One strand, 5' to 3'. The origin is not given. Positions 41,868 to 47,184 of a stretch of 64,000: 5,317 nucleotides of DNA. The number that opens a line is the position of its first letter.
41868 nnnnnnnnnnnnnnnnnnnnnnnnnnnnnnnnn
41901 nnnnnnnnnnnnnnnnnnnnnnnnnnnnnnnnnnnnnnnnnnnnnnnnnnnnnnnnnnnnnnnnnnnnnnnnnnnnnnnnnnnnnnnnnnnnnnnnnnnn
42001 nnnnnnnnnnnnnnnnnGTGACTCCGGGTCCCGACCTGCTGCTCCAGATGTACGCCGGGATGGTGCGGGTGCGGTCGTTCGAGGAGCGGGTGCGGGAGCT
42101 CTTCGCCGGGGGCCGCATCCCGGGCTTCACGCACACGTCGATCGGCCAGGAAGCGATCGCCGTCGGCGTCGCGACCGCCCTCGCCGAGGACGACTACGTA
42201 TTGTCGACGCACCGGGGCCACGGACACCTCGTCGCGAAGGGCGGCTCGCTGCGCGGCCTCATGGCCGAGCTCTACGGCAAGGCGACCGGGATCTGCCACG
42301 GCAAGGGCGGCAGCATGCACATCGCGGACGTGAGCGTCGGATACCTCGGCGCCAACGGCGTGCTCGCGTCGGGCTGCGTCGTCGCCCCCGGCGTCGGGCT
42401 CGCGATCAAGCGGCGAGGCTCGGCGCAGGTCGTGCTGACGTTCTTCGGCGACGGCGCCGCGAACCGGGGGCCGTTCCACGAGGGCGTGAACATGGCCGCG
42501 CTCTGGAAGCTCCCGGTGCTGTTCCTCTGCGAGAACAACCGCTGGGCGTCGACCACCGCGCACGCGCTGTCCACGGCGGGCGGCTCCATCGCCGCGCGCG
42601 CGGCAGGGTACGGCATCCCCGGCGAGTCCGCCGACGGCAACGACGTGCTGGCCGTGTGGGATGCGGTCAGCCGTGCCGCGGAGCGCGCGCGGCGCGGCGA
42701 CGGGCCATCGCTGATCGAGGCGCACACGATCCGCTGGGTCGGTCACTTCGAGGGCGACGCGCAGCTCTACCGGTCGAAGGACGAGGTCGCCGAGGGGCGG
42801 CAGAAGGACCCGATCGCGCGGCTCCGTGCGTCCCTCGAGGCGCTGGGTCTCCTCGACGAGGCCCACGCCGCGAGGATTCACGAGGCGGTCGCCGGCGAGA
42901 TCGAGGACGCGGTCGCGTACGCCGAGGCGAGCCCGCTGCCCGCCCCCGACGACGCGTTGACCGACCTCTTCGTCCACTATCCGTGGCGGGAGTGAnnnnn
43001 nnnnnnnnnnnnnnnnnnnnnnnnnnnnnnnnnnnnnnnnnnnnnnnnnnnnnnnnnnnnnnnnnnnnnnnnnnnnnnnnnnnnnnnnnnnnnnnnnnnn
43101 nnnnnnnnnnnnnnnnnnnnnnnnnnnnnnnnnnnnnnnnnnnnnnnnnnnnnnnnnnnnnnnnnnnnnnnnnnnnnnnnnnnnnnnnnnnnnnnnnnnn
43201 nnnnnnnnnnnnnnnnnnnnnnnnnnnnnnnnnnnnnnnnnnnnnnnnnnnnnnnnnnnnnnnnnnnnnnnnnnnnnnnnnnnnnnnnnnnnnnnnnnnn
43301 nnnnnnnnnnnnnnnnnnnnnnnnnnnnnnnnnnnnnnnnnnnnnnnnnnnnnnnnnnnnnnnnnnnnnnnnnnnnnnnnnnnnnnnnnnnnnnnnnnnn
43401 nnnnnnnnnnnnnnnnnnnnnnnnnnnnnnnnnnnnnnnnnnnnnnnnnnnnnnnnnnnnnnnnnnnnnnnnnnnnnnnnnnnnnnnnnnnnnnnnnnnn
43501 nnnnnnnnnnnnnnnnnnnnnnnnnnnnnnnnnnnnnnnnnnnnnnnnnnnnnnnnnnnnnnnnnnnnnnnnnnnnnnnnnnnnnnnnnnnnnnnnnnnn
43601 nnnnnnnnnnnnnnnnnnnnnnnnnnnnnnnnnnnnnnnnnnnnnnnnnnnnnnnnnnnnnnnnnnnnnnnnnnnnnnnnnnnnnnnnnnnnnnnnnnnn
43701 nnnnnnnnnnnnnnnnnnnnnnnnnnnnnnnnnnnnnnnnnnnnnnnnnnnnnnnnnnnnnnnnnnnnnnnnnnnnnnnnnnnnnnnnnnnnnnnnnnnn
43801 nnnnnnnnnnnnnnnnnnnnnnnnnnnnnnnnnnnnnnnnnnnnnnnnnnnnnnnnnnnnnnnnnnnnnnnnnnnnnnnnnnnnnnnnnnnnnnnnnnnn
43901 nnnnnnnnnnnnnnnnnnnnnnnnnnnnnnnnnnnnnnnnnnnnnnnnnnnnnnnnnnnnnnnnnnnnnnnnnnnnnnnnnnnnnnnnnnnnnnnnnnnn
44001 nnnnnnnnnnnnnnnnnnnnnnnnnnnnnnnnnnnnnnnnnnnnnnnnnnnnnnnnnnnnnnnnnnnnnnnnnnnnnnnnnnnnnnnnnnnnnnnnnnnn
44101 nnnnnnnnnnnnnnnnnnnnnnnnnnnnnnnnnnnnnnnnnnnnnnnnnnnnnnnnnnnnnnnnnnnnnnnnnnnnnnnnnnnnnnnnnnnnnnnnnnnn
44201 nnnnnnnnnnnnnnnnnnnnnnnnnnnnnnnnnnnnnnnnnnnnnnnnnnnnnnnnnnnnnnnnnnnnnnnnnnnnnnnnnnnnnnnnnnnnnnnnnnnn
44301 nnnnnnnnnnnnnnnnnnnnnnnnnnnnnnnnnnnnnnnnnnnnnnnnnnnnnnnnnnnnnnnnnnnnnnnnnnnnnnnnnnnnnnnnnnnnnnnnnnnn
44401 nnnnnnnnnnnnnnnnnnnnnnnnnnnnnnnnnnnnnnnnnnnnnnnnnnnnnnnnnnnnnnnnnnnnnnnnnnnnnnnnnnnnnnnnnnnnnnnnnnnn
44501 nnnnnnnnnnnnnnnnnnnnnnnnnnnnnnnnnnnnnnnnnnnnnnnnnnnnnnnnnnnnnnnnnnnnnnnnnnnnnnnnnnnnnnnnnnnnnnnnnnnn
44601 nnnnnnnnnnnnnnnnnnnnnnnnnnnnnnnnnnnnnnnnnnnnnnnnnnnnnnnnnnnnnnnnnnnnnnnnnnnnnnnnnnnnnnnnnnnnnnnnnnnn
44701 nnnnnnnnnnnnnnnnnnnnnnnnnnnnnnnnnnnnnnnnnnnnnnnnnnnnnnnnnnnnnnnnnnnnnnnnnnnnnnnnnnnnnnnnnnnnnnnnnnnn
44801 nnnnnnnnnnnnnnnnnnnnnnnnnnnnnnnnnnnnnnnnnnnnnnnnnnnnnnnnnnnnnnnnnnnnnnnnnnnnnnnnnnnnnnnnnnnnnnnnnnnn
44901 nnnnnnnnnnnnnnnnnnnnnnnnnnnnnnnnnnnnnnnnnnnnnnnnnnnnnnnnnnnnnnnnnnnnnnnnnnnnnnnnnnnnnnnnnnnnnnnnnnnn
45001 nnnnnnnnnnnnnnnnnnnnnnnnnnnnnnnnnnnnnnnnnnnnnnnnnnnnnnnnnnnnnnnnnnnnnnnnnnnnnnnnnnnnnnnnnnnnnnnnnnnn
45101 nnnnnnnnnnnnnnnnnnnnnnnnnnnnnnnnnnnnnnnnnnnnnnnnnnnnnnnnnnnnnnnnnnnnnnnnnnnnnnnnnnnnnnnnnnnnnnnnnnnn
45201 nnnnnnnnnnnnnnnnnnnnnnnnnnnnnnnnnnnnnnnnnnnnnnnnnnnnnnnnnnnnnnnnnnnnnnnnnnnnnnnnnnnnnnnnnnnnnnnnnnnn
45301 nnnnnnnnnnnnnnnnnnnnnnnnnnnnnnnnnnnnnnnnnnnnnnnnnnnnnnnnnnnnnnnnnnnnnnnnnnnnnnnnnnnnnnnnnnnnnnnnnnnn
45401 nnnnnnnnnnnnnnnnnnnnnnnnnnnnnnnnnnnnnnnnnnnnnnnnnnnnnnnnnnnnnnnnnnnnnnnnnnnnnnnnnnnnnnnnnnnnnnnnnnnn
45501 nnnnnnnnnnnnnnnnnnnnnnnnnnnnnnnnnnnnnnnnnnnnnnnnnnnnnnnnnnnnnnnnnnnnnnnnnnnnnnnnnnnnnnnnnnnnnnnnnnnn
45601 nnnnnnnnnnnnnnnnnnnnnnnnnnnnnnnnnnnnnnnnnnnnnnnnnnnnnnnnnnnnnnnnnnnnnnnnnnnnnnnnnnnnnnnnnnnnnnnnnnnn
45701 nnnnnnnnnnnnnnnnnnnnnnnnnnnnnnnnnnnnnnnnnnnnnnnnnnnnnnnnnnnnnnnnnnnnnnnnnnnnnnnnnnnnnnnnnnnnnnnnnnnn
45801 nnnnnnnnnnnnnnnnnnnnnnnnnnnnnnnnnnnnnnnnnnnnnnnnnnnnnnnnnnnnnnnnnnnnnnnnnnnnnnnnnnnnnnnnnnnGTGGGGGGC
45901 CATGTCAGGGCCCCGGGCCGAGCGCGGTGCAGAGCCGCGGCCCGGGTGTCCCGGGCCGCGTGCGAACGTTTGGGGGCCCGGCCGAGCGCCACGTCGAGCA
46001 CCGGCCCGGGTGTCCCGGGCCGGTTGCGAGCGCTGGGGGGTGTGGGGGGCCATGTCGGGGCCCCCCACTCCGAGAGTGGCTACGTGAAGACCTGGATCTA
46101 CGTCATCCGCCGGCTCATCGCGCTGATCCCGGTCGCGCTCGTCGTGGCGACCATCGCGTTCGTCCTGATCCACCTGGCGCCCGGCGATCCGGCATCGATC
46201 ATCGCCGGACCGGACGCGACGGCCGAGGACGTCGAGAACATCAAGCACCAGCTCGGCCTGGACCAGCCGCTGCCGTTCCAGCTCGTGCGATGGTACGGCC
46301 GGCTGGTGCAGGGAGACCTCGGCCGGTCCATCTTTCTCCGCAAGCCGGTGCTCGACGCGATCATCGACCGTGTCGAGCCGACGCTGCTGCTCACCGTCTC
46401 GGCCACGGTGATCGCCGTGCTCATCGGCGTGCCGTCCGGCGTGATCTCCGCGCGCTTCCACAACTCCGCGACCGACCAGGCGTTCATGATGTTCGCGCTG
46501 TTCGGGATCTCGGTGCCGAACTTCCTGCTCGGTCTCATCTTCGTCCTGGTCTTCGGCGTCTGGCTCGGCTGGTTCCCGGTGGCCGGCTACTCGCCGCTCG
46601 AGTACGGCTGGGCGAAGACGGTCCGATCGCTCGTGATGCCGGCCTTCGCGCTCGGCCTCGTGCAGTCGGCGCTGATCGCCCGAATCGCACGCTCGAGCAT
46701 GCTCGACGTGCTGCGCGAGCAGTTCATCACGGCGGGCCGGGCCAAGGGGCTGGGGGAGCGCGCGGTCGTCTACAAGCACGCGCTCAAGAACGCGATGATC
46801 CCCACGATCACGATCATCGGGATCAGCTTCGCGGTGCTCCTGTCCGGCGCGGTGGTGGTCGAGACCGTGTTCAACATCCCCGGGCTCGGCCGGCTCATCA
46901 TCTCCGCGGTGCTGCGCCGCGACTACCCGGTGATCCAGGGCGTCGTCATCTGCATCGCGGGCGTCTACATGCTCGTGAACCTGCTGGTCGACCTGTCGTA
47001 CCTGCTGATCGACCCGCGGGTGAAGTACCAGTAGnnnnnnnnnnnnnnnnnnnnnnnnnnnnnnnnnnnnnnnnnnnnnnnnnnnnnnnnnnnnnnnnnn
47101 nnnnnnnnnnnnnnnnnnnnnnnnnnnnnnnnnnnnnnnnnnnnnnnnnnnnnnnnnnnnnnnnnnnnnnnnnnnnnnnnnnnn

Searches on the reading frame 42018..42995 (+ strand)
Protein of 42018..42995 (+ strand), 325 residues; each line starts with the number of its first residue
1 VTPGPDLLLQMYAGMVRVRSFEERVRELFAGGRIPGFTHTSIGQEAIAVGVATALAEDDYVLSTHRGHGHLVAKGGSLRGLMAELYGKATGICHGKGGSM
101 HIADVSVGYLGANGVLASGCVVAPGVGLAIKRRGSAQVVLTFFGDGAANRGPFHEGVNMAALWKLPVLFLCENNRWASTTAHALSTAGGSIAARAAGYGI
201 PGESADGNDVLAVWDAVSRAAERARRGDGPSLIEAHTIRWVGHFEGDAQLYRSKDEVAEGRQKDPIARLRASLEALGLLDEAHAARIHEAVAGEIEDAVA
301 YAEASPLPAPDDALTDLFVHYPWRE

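Call 25: search_protein_families(library=pfam, proteins=[window:42018-42995:+], max_evalue=0.001)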
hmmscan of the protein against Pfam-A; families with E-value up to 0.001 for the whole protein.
window:42018-42995:+ (325 aa): 2 families
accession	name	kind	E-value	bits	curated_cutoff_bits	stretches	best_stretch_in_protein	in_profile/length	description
PF00676.26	E1_dh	-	1.7e-84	283.8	22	1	14-310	2-299/300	Dehydrogenase E1 component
PF02775.26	TPP_enzyme_C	-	0.00053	20.2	21.9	0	109-234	21-150/151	Thiamine pyrophosphate enzyme, C-terminal TPP binding domain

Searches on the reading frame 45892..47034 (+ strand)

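Call 42: search_protein_families(library=pfam, proteins=[window:45892-47034:+], max_evalue=0.001)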
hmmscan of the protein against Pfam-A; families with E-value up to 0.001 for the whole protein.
window:45892-47034:+ (380 aa): 2 families
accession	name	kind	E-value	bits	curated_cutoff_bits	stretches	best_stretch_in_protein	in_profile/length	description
PF00528.27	BPD_transp_1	-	1.2e-41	143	26.4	1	179-378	1-183/184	Binding-protein-dependent transport system inner membrane component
PF19300.4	BPD_transp_1_N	-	1.5e-14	54.6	23.8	1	70-148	4-94/114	Binding-prot-dependent transport system membrane comp, N-term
